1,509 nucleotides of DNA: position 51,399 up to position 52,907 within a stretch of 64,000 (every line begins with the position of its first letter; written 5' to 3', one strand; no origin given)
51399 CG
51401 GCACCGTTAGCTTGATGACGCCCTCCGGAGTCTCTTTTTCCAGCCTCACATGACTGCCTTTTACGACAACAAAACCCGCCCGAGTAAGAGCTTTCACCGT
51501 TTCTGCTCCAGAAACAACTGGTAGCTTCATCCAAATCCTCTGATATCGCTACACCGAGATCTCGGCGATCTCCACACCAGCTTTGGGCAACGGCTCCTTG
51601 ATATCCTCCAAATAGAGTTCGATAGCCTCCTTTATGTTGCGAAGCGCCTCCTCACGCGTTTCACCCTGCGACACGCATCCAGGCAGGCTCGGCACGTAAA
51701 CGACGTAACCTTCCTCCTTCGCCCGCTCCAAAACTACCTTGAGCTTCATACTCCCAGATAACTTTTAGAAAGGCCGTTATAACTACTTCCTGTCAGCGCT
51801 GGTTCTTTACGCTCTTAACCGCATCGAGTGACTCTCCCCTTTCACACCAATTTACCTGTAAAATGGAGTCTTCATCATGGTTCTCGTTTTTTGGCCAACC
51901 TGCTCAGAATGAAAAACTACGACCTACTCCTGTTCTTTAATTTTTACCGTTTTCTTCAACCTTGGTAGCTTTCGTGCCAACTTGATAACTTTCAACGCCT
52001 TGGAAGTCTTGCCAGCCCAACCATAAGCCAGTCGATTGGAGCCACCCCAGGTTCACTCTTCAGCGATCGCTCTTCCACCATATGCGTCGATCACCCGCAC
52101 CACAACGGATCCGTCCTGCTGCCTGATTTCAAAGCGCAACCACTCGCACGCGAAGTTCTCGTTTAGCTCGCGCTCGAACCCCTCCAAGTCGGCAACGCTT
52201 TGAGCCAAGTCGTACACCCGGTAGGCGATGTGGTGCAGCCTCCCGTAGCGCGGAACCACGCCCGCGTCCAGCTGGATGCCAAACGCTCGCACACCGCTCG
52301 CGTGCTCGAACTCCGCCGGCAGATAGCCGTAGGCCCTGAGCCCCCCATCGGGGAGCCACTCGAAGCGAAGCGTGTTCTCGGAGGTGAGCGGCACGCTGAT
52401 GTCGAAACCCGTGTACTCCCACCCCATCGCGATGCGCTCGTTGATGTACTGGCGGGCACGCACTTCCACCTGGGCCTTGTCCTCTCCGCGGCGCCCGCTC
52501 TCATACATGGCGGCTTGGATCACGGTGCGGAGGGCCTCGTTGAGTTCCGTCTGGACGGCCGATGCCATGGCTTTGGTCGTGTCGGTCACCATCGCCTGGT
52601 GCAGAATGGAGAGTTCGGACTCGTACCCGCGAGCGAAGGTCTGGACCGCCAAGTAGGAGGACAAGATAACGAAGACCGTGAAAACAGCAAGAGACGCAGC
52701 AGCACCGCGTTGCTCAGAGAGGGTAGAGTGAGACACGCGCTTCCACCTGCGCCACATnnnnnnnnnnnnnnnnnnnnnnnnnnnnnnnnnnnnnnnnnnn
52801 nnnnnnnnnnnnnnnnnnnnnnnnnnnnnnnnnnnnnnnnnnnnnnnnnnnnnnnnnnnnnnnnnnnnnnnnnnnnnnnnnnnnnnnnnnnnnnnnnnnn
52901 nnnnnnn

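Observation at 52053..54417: GC-rich five-gene operon of small N-terminally anchored proteins, three carrying a [DE][EQ]RG motif like the haloarchaeal pilin cleavage site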

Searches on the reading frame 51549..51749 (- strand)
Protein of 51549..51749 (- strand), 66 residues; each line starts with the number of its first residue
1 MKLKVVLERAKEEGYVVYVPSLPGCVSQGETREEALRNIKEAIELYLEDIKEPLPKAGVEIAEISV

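Call 96: search_protein_families(library=pfam, proteins=[window:51549-51749:-], max_evalue=0.01)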
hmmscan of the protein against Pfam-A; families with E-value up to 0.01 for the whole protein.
window:51549-51749:- (66 aa): 3 families
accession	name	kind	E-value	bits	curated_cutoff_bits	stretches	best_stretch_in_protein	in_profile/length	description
PF15919.11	HicB_lk_antitox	-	3.7e-12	46.9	27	1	5-51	3-49/123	HicB_like antitoxin of bacterial toxin-antitoxin system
PF21748.3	UPF0150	-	2.8e-06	27.6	27.3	1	11-47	17-53/64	UPF0150-like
PF24113.1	DUF7387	-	3.7e-05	24.4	27.9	1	23-49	31-57/85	Family of unknown function (DUF7387)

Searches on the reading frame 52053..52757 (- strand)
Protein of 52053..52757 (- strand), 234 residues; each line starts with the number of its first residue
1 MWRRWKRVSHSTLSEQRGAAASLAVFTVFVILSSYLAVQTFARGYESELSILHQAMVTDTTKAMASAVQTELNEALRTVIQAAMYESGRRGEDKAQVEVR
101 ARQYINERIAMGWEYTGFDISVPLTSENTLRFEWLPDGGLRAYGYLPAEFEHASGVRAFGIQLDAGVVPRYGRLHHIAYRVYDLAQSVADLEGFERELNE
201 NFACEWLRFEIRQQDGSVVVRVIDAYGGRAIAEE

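Call 7: search_protein_families(library=pfam, proteins=[window:52053-52757:-], max_evalue=1)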
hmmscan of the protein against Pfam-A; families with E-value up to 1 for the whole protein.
window:52053-52757:- (234 aa): 1 family
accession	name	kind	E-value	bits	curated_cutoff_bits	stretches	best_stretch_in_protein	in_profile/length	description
PF10726.14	DUF2518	-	0.057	13.5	25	1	68-107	92-130/145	Protein of function (DUF2518)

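Call 8: search_protein_families(library=ncbifam, proteins=[window:52053-52757:-], max_evalue=1)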
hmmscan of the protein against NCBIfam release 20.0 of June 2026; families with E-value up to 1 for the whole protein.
window:52053-52757:- (234 aa): 1 family
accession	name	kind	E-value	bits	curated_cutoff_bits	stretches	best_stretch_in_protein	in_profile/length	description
TIGR00143.1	hypF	equivalog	0.042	12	466.1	1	18-108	586-675/741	carbamoyltransferase HypF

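Call 15: find_homologous_proteins(query=window:52053-52757:-, max_evalue=0.001)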
Query window:52053-52757:- (234 aa): 38 proteins with E <= 0.001 among 1724 candidates.
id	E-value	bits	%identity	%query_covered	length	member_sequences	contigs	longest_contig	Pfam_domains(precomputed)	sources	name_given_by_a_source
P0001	3.5e-95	336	70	94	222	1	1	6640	-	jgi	-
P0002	8.0e-95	335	67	99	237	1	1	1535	-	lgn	-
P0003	1.4e-94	334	72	90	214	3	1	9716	-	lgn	-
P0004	1.1e-88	315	70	90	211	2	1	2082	-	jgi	jgi:hypothetical protein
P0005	6.2e-85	302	99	58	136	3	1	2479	-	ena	-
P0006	6.1e-82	293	59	96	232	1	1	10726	-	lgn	-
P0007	4.7e-81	290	60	94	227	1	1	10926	-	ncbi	ncbi:MAG: hypothetical protein AB1305_04310 [Candidatus Hadarchaeota archaeon]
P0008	1.7e-80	288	60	94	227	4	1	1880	-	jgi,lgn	jgi:hypothetical protein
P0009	1.8e-80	288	60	94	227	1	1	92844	-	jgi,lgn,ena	-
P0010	2.0e-80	288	60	94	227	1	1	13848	-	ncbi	ncbi:MAG: hypothetical protein AB1476_05865 [Candidatus Hadarchaeota archaeon]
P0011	2.6e-78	281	59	94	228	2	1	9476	-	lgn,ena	-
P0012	2.6e-78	281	59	94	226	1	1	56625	-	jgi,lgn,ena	-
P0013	5.6e-77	276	58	95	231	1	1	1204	-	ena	-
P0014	1.1e-76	276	60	93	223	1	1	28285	-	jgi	jgi:hypothetical protein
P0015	2.3e-76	274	59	94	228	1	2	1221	-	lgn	-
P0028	1.8e-65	239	49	94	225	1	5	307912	-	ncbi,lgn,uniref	ncbi:MAG: hypothetical protein QW835_01995 [Candidatus Hadarchaeum sp.]|uniref:hypothetical protein 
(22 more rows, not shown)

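Call 17: find_encoding_contigs(protein=P0028, flank=10000, max_places=2)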
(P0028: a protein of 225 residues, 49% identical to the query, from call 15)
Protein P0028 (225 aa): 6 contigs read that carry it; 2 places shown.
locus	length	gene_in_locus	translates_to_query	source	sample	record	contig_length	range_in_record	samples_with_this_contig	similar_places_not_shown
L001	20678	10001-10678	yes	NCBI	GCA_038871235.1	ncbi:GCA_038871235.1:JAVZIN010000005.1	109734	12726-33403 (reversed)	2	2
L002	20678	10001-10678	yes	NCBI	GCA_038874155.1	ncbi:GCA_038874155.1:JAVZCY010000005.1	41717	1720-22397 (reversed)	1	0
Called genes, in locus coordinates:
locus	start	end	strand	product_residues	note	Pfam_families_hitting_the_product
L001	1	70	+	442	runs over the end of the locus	PF01979:Amidohydro_1, PF07969:Amidohydro_3 (weak)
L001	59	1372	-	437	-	PF13380:CoA_binding_2 (faint), PF13607:Succ_CoA_lig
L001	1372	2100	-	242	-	PF13549:ATP-grasp_5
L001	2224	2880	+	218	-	PF00149:Metallophos, PF12850:Metallophos_2, PF14582:Metallophos_3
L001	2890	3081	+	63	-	-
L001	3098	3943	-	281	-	PF25133:TYW2_N_2, PF02475:TRM5-TYW2_MTfase, PF09445:Methyltransf_15 (weak), PF13847:Methyltransf_31 (faint)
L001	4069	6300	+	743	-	-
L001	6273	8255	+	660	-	-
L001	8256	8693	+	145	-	-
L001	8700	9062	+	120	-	-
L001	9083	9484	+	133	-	-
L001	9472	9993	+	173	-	-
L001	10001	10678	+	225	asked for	-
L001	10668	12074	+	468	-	PF03951:Gln-synt_N, PF00120:Gln-synt_C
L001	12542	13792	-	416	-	PF05088:Bac_GDH_CD (faint), PF02812:ELFV_dehydrog_N, PF00208:ELFV_dehydrog, PF02826:2-Hacid_dh_C (faint)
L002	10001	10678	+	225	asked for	-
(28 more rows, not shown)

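Call 18: find_encoding_contigs(protein=P0009, flank=10000, max_places=2)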
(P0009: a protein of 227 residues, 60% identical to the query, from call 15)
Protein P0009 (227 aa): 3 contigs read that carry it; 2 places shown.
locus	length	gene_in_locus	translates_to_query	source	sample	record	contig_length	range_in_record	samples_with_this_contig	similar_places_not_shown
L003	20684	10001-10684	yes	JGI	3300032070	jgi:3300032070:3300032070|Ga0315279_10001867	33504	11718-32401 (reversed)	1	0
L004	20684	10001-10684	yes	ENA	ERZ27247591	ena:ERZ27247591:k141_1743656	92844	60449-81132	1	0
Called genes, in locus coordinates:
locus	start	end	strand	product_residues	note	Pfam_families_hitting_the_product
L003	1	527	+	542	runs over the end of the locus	?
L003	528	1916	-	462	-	PF06545:AllG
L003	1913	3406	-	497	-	PF27530:HMA_AllF_N, PF02629:CoA_binding, PF00549:Ligase_CoA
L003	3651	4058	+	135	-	-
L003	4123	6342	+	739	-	-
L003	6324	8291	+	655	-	-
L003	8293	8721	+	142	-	-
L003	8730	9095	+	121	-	-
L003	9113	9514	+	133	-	-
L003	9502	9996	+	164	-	-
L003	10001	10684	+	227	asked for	-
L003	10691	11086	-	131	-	-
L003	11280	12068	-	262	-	PF01193:RNA_pol_L, PF01000:RNA_pol_A_bac, PF12797:Fer4_2 (faint), PF00037:Fer4 (faint), PF12837:Fer4_6 (weak), PF13187:Fer4_9, PF13237:Fer4_10, PF12838:Fer4_7 (weak)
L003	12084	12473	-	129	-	PF00411:Ribosomal_S11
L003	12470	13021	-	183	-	PF00163:Ribosomal_S4 (weak), PF01479:S4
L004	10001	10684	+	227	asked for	-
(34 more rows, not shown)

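Call 29: find_encoding_contigs(protein=P0003, flank=10000, max_places=2)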
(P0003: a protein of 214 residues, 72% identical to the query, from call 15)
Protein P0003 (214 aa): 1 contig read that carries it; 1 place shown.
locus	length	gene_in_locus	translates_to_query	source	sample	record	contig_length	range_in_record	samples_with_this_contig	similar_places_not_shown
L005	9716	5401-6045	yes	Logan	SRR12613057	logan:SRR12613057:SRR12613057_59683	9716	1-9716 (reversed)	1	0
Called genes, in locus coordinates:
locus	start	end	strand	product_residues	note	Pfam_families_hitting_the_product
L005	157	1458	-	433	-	PF02788:RuBisCO_large_N, PF00016:RuBisCO_large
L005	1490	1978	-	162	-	PF01161:PBP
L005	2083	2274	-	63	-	PF01194:RNA_pol_N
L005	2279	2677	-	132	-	PF00380:Ribosomal_S9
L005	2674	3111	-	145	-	PF00572:Ribosomal_L13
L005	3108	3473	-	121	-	PF17135:Ribosomal_L18, PF00828:Ribosomal_L27A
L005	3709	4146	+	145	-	-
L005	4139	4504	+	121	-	-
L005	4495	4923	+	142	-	-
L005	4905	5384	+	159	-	-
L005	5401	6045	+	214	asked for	-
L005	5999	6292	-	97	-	-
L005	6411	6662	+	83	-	-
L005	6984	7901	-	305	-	PF08843:AbiEii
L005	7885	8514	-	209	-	-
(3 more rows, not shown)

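Call 30: find_encoding_contigs(protein=P0001, flank=10000, max_places=2)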
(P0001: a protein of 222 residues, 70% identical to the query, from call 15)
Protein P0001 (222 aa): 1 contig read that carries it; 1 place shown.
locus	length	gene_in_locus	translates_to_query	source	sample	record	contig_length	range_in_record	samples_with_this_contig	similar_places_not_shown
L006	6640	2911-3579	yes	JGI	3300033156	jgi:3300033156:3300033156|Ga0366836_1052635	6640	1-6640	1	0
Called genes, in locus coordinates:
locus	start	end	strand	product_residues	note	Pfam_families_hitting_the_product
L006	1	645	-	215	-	?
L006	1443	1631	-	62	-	-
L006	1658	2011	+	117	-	-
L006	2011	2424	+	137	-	-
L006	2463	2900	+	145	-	-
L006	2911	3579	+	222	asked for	-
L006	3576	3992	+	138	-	PF00520:Ion_trans (weak)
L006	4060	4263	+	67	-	-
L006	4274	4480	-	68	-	-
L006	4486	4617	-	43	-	-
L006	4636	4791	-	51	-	-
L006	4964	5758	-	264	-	-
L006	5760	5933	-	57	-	-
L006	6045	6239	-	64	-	-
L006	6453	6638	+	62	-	?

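Call 31: find_related_loci(query=A1, collection=genome_contigs, flank=10000)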
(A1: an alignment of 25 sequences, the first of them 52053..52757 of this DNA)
Query A1 (234 aa) in genome_contigs; peptide patterns used: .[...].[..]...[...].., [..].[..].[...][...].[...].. (x = any residue, [..] = any of these).
92 stretches matched a pattern; 14 encode a relative of the query (tblastn E <= 1e-3); 14 distinct loci.
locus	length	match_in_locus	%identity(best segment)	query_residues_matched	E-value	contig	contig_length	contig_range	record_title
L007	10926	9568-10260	59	5-234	4e-89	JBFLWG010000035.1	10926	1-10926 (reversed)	MAG: Candidatus Hadarchaeota archaeon isolate MAG026 MAG026_35, whole genome shotgun sequence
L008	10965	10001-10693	58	5-234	6e-88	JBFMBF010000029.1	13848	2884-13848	MAG: Candidatus Hadarchaeota archaeon isolate MAG157 MAG157_29, whole genome shotgun sequence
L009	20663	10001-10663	54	13-232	7e-82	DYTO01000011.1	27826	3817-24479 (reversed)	MAG TPA_asm: Candidatus Hadarchaeum sp. isolate DR5_53_9 Afr_mines_DR5_197_length_27826_cov_3_241691, whole genome shotg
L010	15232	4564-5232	58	15-234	1e-81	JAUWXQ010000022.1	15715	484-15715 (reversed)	MAG: Hadesarchaea archaeon isolate CSMAG_2688 CSMAG_2688_k141_582412_length_15715_cov_9.9873, whole genome shotgun seque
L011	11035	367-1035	58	13-234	2e-78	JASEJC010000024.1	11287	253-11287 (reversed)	MAG: Candidatus Hodarchaeaceae archaeon isolate Yes71-22 NODE_24_length_11287_cov_9.357817, whole genome shotgun sequenc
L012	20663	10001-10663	52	15-234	6e-77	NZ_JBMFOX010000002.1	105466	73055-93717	MAG: Candidatus Hadarchaeum sp. isolate KM4338-48 NODE_2_length_105466_cov_4.442095, whole genome shotgun sequence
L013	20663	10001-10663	52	15-234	9e-77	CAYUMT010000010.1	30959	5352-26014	MAG TPA_asm: Candidatus Hadarchaeota archaeon isolate SRP323688_co1_140 genome assembly, contig: NODE_2604_length_30959_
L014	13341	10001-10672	50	12-234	8e-74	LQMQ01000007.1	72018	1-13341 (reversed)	MAG: Candidatus Hadarchaeum yellowstonense isolate YNP_45 contig_124_130, whole genome shotgun sequence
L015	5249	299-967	51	13-234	9e-74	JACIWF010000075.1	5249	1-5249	MAG: Hadesarchaea archaeon isolate MAG-18 Hadesarchaeota_A3_bin10_Scaffold_75, whole genome shotgun sequence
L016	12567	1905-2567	52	15-234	2e-73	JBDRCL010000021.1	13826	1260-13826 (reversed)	MAG: Methanobacteriota archaeon isolate MEGAHIT-group-1.183 k141_5415492, whole genome shotgun sequence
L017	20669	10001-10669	49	13-234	1e-72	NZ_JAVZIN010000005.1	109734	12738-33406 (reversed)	MAG: Candidatus Hadarchaeum sp. isolate DRTY-6_201901_bins_47 DRTY-6_201901_bins_47_scaffold_5, whole genome shotgun seq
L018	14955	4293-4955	53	15-234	1e-66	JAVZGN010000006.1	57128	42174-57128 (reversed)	MAG: Candidatus Hadarchaeales archaeon isolate DRTY-6_201808_bins_36 DRTY-6_201808_bins_36_scaffold_6, whole genome shot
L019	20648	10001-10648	49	17-232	3e-66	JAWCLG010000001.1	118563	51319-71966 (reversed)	MAG: Candidatus Hadarchaeales archaeon isolate JZ-2_201705_bins_17 JZ-2_201705_bins_17_scaffold_1, whole genome shotgun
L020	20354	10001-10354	56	119-234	1e-38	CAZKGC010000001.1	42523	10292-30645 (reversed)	MAG TPA_asm: Candidatus Hadarchaeota archaeon isolate binchicken_co395_48 genome assembly, contig: NODE_82_length_42523_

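Call 46: predict_structure(alignment_id=A1)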
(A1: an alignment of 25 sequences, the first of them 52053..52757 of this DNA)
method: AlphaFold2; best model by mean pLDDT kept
length: 234 residues; sequences in the alignment: 25
mean_pLDDT: 84.2   pTM: 0.57
mean pLDDT of the five models: 84.2, 83.4, 83.0, 81.3, 79.3
residues with pLDDT >= 90: 103; 70-90: 94; 50-70: 33; < 50: 4
segments of 3 or more residues with pLDDT < 50: none
pLDDT, mean of each block of 10 residues (from residue 1): 51 69 90 91 89 90 94 93 79 84 95 91 94 81 95 93 81 77 89 91 79 86 67 55
secondary structure, 60 per line:
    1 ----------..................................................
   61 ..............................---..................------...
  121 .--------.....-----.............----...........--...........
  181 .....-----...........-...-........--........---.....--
elements in order: H11-90 H94-111 E118-121 E130-134 E140-152 E157-167 H170-185 H191-201 E207-214 E217-224 E228-232

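Call 58: search_protein_representatives(alignment_id=A1)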
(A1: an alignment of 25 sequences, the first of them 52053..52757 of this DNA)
Query: 25 sequences, 223 profile positions. Proteins with E-value up to 0.001 (for the whole library): 41; up to 1e-10: 36; up to 1e-30: 27. The best 41 are listed.
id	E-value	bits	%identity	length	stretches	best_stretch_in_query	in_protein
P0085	2.4e-89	314.9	-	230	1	2-222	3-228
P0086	3.8e-83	294.6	-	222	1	2-222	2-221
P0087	5.7e-73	261.4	-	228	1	3-220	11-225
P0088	4.6e-71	255.1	-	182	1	44-222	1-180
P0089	1.1e-69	250.7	-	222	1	2-221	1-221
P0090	1.2e-67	243.9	-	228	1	2-221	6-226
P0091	7.1e-66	238.2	-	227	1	2-220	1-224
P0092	2.1e-63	230.1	-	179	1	44-220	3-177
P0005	1.1e-60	221.1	-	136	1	88-223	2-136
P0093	1.9e-57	210.6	-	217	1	7-219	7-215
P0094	1.9e-56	207.3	-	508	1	4-216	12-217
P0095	1.9e-55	204.1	-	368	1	4-217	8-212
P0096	5.3e-55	202.6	-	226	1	9-220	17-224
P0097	6.0e-55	202.4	-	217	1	3-219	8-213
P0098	6.7e-52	192.5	-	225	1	2-220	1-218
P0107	2.6e-41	157.8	-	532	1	69-216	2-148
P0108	8.3e-32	126.8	-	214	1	5-201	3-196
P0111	1.9e-25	106.0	-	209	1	5-203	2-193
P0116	1.3e-14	70.6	-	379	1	42-202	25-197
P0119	2.7e-13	66.2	-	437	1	42-202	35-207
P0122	1.3e-08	50.9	-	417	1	68-217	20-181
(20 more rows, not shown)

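Call 62: list_cluster_members(proteins=[P0094, P0095, P0107, P0108, P0111, P0116, P0119, P0122, P0093, P0097])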
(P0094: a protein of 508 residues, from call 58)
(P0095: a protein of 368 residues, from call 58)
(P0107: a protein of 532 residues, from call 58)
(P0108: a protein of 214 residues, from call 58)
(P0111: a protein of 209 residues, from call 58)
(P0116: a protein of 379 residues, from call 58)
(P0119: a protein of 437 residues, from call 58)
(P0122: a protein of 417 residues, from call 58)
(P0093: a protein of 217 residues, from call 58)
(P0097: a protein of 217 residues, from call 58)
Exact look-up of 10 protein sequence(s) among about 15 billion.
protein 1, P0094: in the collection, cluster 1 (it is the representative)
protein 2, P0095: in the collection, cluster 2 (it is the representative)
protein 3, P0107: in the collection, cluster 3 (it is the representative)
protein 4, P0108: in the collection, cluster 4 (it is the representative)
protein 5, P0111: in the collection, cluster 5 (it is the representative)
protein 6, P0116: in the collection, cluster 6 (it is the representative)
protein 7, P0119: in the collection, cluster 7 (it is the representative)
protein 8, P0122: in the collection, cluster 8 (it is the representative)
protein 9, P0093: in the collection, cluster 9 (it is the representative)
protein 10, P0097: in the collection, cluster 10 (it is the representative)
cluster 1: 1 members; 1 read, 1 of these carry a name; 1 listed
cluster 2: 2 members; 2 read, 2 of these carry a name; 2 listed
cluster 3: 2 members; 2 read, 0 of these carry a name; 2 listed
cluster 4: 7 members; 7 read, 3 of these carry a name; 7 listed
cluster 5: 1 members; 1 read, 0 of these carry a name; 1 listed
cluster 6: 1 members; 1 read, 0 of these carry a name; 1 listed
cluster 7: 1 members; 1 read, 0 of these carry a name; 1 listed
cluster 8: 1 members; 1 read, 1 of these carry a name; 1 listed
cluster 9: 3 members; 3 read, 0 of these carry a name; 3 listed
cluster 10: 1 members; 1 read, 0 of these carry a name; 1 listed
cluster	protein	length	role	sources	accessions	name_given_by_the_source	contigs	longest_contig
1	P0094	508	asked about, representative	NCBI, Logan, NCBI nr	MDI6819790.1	MAG: hypothetical protein QMC89_02650 [Candidatus Hodarchaeaceae archaeon] | hypothetical protein [Candidatus Hodarchaeaceae archaeon]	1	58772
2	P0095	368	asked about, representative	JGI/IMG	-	hypothetical protein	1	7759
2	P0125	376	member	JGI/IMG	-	hypothetical protein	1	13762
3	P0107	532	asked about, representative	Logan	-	-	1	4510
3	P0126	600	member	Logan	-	-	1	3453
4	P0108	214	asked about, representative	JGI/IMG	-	-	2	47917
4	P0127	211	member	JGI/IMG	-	hypothetical protein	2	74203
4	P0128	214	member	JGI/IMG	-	hypothetical protein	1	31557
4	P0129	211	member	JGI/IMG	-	hypothetical protein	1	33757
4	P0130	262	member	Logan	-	-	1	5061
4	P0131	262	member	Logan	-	-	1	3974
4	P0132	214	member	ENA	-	-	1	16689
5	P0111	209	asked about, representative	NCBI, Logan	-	-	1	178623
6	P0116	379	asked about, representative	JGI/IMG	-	-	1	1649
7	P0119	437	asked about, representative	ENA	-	-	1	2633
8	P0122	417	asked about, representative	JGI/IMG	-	hypothetical protein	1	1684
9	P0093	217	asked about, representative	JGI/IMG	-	-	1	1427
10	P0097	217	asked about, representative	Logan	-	-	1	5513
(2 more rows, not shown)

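Call 63: find_encoding_contigs(protein=P0111, flank=10000, max_places=1)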
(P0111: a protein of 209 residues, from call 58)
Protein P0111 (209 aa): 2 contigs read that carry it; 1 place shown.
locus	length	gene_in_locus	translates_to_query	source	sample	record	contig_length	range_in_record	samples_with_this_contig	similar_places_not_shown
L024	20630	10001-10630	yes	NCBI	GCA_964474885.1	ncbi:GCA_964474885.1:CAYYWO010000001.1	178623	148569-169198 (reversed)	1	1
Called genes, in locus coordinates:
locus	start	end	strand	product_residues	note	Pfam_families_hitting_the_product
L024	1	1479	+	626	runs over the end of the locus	PF13597:NRDD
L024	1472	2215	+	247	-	PF04055:Radical_SAM, PF13353:Fer4_12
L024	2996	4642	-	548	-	-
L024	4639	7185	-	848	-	PF01074:Glyco_hydro_38N, PF03065:Glyco_hydro_57, PF09261:Alpha-mann_mid, PF07748:Glyco_hydro_38C, PF17677:Glyco_hydro38C2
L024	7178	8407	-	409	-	PF00368:HMG-CoA_red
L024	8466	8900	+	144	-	-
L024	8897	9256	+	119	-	-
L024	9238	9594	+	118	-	-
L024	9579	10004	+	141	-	-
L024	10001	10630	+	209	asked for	-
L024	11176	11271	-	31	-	-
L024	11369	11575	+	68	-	-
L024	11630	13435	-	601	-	PF00133:tRNA-synt_1, PF01406:tRNA-synt_1e (faint), PF09334:tRNA-synt_1g, PF00133:tRNA-synt_1, PF08264:Anticodon_1 (weak), PF19303:Anticodon_3, PF01588:tRNA_bind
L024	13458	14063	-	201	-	-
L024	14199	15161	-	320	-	PF05496:RuvB_N, PF00004:AAA, PF13177:DNA_pol3_delta2, PF21960:RCF1-5-like_lid, PF25361:AAA_lid_RFC1, PF16193:AAA_assoc_2 (weak), PF08542:Rep_fac_C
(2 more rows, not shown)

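Call 64: find_encoding_contigs(protein=P0127, flank=10000, max_places=1)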
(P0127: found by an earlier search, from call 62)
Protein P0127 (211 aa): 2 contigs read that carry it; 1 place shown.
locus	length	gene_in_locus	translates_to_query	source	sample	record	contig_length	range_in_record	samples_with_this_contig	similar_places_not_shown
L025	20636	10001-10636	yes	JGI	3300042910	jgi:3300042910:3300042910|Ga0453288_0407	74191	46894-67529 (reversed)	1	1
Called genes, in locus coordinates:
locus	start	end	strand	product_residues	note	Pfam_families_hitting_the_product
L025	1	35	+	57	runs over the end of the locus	-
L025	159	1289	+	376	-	PF07748:Glyco_hydro_38C, PF17677:Glyco_hydro38C2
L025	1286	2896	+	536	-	-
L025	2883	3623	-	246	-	PF13353:Fer4_12, PF04055:Radical_SAM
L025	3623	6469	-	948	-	PF13597:NRDD, PF14890:Intein_splicing, PF13597:NRDD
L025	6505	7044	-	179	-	PF18955:DUF5698, PF10035:DUF2179 (faint)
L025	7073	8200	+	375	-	PF00586:AIRS, PF02769:AIRS_C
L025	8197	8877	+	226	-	PF02700:PurS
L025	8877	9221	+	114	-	-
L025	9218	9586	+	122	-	-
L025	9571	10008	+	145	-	-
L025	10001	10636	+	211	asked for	-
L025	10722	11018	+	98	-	-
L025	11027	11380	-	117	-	PF13650:Asp_protease_2 (weak), PF13975:gag-asp_proteas (weak)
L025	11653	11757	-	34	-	-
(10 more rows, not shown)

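Call 83: search_solved_structures(query=A1, max_evalue=1)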
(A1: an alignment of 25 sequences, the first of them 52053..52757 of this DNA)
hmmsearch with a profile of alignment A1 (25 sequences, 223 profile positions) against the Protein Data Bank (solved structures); distinct sequences matched with E-value up to 1: 1.
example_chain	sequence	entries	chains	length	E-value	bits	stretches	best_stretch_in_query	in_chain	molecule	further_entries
9e71_BA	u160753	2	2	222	0.22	14.1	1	17-88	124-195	Small ribosomal subunit protein eS1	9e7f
